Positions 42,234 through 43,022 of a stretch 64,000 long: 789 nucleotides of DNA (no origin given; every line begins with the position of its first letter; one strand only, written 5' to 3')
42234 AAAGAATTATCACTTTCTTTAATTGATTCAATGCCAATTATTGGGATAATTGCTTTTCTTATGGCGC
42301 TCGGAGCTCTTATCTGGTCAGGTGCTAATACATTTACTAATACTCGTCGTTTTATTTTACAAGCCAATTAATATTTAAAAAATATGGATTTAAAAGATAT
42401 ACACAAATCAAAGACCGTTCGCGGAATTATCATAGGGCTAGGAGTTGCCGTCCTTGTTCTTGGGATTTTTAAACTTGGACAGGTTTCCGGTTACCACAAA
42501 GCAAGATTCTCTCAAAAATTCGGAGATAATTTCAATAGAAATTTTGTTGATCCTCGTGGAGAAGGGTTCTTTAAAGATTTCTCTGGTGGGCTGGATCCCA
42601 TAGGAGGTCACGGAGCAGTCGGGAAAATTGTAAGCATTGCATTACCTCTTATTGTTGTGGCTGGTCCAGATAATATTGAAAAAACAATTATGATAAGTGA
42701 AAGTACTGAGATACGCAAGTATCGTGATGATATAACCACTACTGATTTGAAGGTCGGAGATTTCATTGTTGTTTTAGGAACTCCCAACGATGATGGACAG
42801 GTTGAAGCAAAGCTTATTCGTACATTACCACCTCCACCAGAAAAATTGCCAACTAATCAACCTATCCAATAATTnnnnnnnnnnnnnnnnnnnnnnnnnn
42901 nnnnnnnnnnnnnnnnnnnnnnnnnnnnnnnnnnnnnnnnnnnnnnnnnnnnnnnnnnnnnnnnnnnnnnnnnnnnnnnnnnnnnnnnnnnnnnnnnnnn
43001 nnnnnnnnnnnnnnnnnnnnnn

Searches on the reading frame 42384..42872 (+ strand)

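Call 37: search_protein_families(library=pfam, proteins=[window:42384-42872:+], max_evalue=0.001)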
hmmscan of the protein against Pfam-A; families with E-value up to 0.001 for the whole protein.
window:42384-42872:+ (162 aa): 1 family
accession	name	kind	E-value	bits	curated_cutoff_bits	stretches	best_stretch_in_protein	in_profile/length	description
PF18914.6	DUF5666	-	3.9e-05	24.3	27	1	99-145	16-59/60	Domain of unknown function (DUF5666)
